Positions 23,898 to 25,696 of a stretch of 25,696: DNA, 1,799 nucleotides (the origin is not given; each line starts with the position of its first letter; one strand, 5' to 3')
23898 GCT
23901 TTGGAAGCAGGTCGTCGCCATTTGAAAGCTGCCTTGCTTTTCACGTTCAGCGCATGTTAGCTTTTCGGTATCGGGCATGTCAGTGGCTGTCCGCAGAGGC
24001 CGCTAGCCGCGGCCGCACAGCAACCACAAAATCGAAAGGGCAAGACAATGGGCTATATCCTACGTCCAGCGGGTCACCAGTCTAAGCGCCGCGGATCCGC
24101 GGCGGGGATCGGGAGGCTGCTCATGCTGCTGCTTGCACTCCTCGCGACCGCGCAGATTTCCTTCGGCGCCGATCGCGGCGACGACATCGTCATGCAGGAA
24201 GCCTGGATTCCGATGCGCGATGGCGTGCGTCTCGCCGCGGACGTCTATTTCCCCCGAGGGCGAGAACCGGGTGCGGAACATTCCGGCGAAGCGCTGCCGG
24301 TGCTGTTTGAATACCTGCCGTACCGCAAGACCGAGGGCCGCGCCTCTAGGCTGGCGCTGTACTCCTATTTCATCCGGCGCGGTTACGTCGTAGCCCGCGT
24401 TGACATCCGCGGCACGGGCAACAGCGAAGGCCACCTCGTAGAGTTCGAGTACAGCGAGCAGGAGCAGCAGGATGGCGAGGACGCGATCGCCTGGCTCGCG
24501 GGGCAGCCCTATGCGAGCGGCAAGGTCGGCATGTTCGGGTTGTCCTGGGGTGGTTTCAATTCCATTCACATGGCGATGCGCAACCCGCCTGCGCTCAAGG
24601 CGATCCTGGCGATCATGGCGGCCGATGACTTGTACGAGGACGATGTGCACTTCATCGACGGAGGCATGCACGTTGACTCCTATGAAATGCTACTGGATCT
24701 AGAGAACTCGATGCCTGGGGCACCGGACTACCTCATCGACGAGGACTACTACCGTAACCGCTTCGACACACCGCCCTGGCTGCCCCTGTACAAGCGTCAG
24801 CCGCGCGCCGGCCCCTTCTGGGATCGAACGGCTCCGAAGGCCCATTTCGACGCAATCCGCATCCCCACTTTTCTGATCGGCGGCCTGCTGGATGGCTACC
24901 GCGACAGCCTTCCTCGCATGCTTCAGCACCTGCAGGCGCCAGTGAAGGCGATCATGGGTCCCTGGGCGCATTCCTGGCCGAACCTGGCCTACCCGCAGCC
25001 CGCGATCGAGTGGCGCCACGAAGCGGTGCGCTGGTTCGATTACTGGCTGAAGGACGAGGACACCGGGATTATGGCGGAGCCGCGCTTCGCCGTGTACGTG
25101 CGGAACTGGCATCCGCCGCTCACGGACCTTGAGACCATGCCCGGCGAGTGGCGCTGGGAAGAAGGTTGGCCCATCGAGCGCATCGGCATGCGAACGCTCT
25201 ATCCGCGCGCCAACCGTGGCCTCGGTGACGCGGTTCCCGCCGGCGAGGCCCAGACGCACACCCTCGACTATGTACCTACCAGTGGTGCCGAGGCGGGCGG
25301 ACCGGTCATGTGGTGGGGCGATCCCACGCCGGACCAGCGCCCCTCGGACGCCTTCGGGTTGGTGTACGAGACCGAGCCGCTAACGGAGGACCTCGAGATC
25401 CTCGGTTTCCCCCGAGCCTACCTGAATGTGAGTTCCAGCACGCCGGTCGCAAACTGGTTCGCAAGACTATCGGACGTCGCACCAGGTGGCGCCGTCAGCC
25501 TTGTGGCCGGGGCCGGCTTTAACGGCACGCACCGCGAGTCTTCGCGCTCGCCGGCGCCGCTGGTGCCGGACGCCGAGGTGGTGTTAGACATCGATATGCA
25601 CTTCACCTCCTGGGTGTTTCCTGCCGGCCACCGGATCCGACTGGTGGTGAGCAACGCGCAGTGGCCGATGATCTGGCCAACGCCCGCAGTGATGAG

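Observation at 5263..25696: Candidate undescribed system: TBDR-led amide/ester capture, periplasmic hydrolysis and N-demethylation locus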

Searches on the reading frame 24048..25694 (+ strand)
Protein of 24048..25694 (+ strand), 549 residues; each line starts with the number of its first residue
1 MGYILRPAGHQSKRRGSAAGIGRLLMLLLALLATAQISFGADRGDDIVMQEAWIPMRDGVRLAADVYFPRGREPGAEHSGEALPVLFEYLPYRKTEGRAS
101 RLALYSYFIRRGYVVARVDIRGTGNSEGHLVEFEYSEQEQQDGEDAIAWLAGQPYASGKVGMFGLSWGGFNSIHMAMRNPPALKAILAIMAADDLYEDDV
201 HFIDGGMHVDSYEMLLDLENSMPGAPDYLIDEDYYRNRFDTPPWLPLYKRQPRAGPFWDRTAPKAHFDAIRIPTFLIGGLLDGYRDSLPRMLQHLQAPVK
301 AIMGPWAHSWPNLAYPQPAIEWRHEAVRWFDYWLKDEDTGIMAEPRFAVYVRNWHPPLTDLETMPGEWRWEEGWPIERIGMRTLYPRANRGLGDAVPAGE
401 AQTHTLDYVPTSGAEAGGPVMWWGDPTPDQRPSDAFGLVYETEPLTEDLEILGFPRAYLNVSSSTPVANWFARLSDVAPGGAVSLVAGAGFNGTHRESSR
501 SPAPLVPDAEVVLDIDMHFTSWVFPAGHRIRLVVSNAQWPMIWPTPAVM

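Call 4: search_protein_families(library=pfam, proteins=[window:24048-25694:+])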
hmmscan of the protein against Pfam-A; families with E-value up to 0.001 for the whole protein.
window:24048-25694:+ (549 aa): 5 families
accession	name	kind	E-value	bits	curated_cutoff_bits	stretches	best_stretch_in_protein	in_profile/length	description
PF02129.25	Peptidase_S15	-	1.5e-54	185.9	23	1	58-309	1-261/262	X-Pro dipeptidyl-peptidase (S15 family)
PF08530.16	PepX_C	-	8.5e-32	111.3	22.5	1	359-546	9-188/217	X-Pro dipeptidyl-peptidase C-terminal non-catalytic domain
PF12146.15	Hydrolase_4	-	5.8e-08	32.8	27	1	104-187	23-105/239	Serine aminopeptidase, S33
PF00326.27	Peptidase_S9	-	1.9e-06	28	22.6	1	107-192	9-98/213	Prolyl oligopeptidase family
PF00561.26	Abhydrolase_1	-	1e-05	25.8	25.8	1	111-191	26-102/245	alpha/beta hydrolase fold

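Call 5: search_protein_families(library=ncbifam, proteins=[window:24048-25694:+])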
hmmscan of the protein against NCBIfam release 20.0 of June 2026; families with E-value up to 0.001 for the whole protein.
window:24048-25694:+ (549 aa): 5 families
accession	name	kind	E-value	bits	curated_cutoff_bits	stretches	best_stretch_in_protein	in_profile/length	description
TIGR00976.1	CocE_NonD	subfamily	3.5e-72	244.2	66.3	2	55-212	2-149/550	CocE/NonD family hydrolase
NF003780.0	PRK05371.1-1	subfamily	1.2e-23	83.5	642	2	321-537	358-555/594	Xaa-Pro dipeptidyl-peptidase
NF003782.0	PRK05371.1-3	subfamily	2.5e-10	39.4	711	1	315-536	414-613/648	Xaa-Pro dipeptidyl-peptidase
NF047920.1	lactonase_UilS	equivalog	0.00024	20.9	400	1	107-192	47-131/285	UilS family quorum-quenching N-acyl-homoserine lactonase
TIGR03101.1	hydr2_PEP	hypoth_equivalog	0.00034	20.2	202.75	1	108-178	52-119/266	hydrolase 2, exosortase A system-associated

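Call 47: search_solved_structures(query=window:24048-25694:+, max_evalue=0.00001)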
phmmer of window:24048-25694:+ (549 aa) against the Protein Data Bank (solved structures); distinct sequences matched with E-value up to 0.00001: 25.
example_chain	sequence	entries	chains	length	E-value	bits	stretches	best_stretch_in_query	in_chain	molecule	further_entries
3i2g_A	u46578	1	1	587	8.9e-32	113.6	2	48-209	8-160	Cocaine esterase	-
3i2i_A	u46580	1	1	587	9.2e-32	113.6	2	48-209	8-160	Cocaine esterase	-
1ju3_A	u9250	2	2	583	9.3e-32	113.6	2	48-209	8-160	cocaine esterase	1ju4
3i2j_A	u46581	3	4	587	9.6e-32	113.5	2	48-209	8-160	Cocaine esterase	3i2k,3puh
3i2f_A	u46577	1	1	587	9.6e-32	113.5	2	48-209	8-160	Cocaine esterase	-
3pui_A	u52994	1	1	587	9.9e-32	113.5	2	52-209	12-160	Cocaine esterase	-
3ida_A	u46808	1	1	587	9.9e-32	113.5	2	48-209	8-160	Cocaine esterase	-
3i2h_A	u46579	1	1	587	1e-31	113.5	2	48-209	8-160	Cocaine esterase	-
4p08_A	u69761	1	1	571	1.3e-31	113.1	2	48-209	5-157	Cocaine esterase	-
1l7q_A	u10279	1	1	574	2.5e-31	112.2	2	48-209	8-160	cocaine esterase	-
1l7r_A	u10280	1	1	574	2.5e-31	112.1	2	48-209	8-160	cocaine esterase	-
9k48_A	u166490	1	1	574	8.8e-31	110.3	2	48-209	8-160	Cocaine esterase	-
7f65_A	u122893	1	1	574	1.4e-30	109.7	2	48-209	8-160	Cocaine esterase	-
1mpx_A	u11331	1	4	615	3.9e-20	75.2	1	39-542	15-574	alpha-amino acid ester hydrolase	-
2b4k_A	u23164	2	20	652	4.4e-15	58.5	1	35-542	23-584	Alpha-amino acid ester hydrolase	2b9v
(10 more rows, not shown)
